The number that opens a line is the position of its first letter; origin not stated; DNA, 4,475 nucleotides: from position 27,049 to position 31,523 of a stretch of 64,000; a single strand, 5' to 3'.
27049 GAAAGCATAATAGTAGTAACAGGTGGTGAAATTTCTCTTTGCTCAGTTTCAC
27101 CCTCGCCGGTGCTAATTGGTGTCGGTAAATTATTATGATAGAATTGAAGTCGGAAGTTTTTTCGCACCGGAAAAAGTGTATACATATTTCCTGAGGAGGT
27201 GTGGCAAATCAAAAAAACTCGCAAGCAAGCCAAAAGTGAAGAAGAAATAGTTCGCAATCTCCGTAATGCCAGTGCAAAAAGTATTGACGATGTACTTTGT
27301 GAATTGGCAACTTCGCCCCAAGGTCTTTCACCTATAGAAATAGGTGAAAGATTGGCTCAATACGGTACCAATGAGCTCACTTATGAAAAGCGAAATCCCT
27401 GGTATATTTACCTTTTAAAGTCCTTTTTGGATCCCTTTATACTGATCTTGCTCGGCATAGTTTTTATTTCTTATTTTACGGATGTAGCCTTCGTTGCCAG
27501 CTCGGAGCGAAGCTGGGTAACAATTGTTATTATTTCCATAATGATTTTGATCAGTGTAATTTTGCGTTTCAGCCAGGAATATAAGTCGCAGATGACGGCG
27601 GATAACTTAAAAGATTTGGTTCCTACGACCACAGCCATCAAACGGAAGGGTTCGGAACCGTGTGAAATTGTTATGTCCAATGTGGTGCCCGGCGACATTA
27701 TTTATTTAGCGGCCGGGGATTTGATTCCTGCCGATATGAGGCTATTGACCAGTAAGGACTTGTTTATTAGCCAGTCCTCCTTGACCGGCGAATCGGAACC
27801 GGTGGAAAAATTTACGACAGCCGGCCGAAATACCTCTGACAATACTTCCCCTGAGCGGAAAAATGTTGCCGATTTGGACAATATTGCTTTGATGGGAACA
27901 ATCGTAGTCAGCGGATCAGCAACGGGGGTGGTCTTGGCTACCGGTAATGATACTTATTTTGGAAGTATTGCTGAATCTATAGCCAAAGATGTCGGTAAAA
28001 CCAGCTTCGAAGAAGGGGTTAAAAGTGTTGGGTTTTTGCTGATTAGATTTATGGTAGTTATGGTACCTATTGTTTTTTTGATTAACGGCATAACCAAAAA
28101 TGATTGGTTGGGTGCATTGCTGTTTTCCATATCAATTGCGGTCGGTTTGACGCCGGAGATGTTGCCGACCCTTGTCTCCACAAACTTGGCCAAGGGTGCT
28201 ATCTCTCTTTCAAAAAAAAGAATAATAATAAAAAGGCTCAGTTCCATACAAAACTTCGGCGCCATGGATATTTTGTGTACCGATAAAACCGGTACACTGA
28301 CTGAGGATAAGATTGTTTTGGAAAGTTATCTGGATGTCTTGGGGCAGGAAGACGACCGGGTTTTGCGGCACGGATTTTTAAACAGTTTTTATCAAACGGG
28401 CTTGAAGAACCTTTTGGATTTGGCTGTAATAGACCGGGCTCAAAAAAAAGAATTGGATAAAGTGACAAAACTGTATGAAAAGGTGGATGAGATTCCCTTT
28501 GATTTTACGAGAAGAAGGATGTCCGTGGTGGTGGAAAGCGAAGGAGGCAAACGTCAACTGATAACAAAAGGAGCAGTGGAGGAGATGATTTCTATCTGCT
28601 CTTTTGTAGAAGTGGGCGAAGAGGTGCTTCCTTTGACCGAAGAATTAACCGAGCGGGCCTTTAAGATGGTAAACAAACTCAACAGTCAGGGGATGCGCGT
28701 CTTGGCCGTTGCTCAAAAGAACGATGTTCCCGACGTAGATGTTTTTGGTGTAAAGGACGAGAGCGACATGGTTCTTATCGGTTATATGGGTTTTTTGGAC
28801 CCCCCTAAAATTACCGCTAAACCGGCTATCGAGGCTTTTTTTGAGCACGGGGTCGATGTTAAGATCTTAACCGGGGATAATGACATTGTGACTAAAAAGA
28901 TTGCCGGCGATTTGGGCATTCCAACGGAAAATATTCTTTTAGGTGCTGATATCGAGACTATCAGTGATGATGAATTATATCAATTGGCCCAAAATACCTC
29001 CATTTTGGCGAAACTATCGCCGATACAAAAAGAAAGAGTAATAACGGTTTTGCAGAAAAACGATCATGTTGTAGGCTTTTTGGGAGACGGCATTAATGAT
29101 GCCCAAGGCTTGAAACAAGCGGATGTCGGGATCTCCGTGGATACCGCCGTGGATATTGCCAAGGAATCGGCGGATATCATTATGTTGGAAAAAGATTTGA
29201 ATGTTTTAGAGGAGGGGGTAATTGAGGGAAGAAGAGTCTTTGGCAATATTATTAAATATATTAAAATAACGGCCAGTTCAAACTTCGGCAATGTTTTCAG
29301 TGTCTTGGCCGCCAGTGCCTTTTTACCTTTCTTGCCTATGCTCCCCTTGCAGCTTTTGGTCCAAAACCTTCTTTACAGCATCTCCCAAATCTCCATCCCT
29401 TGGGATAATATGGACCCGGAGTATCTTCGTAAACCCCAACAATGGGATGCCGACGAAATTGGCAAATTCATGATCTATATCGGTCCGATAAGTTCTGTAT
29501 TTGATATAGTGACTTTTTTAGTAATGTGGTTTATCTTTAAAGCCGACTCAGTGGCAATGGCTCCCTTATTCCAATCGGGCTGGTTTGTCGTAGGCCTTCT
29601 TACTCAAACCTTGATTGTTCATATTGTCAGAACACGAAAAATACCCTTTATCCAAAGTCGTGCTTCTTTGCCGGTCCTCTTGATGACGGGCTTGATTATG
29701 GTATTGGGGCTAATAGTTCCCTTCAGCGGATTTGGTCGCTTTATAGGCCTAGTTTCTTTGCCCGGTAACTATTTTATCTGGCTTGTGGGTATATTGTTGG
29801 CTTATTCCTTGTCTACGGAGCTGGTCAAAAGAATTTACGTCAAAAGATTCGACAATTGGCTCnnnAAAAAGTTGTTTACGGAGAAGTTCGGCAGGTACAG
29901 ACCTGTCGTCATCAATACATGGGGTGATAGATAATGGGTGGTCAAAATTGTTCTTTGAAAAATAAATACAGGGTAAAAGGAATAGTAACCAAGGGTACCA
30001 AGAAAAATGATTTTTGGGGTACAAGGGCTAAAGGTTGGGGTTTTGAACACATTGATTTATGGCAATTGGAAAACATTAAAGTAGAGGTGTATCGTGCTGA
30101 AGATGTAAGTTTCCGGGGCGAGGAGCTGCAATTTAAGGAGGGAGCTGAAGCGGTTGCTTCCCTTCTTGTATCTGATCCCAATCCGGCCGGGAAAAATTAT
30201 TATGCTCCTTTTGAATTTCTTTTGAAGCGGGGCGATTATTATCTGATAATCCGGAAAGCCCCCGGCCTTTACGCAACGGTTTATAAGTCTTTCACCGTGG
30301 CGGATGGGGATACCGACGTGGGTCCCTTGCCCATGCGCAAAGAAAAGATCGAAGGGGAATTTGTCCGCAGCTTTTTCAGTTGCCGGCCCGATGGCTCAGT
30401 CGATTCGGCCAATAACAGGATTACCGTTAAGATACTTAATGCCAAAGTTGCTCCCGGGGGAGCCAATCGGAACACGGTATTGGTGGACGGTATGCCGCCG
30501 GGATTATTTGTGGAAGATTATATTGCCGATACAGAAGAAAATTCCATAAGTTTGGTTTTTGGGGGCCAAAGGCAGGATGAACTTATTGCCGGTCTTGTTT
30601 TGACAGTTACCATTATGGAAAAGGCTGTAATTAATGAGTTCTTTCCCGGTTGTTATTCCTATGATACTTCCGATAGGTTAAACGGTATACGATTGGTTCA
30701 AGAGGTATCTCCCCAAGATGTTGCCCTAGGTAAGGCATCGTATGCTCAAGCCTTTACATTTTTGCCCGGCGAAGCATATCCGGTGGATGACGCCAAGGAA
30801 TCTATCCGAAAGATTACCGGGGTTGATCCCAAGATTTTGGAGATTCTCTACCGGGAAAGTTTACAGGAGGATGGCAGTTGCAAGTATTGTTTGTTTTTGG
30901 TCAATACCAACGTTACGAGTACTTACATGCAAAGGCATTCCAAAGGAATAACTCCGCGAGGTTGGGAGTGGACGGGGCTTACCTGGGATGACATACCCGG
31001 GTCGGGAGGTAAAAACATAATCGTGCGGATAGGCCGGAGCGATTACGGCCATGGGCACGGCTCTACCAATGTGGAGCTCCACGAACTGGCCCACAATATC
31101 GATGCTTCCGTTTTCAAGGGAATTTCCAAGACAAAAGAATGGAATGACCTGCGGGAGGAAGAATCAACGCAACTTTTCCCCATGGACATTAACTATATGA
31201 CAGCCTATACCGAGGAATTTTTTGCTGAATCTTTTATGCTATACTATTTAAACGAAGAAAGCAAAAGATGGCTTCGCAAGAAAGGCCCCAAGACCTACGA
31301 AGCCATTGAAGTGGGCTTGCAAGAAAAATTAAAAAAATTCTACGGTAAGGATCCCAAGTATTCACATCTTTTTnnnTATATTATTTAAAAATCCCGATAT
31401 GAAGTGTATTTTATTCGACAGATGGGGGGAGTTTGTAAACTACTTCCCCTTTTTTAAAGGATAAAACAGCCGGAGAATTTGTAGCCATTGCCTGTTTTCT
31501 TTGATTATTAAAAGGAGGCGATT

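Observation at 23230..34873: Two paralogous secreted patatin-like phospholipases with C-terminal beta-rich domains, 8 kb apart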

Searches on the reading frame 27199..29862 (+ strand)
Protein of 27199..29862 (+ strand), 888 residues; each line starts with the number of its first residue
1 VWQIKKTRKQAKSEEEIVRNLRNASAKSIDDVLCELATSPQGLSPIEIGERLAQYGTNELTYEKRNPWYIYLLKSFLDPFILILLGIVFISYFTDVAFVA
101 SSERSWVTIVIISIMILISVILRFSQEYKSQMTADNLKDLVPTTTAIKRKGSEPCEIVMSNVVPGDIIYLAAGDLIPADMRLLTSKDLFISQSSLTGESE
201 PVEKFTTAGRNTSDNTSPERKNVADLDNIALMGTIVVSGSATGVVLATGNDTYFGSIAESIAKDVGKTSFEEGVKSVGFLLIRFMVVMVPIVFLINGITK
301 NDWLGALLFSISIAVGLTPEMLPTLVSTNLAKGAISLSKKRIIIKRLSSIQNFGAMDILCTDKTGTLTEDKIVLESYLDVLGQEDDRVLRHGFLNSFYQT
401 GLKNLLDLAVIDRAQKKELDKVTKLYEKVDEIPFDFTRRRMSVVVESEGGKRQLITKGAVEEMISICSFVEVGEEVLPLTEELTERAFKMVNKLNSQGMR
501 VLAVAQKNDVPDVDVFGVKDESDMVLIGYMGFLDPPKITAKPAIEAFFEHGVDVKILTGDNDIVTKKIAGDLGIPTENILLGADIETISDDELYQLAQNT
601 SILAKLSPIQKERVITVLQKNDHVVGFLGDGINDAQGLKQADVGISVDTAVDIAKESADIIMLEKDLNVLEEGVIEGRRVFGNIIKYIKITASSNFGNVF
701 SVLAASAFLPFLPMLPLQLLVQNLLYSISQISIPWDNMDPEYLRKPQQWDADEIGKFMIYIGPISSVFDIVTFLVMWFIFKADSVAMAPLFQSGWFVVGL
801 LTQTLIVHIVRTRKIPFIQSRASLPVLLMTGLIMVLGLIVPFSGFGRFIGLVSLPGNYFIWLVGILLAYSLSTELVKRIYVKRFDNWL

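Call 13: search_protein_families(library=pfam, proteins=[window:27199-29862:+], max_evalue=0.001)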
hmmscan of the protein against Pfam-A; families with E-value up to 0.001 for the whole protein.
window:27199-29862:+ (888 aa): 5 families
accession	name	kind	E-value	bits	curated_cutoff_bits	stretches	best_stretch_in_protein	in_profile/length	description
PF00122.25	E1-E2_ATPase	-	2e-37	128.9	28.1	1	143-340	5-181/181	E1-E2 ATPase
PF00689.26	Cation_ATPase_C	-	2.2e-18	67.1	27.3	1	711-879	1-175/175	Cation transporting ATPase, C-terminus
PF00690.31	Cation_ATPase_N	-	5.2e-16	58.5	20.4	1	25-91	2-69/69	Cation transporter/ATPase, N-terminus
PF00702.32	Hydrolase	-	4.3e-12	47.3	26.4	1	357-642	2-191/191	haloacid dehalogenase-like hydrolase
PF13246.12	Cation_ATPase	-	9.4e-11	42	21.7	1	407-470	25-91/91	Cation transport ATPase (P-type)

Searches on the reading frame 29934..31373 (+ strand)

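Call 13: search_protein_families(library=pfam, proteins=[window:29934-31373:+], max_evalue=0.001)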
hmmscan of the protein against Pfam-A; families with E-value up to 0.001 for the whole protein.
window:29934-31373:+ (480 aa): 1 family
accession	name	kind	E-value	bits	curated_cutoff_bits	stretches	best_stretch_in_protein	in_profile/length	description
PF07737.17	ATLF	-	2.1e-41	142.2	27.4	1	270-458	10-190/193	Anthrax toxin lethal factor, N- and C-terminal domain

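Call 57: search_protein_families(library=padloc, proteins=[window:29934-31373:+], max_evalue=0.01)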
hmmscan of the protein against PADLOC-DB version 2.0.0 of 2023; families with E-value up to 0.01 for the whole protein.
window:29934-31373:+ (480 aa): 0 families
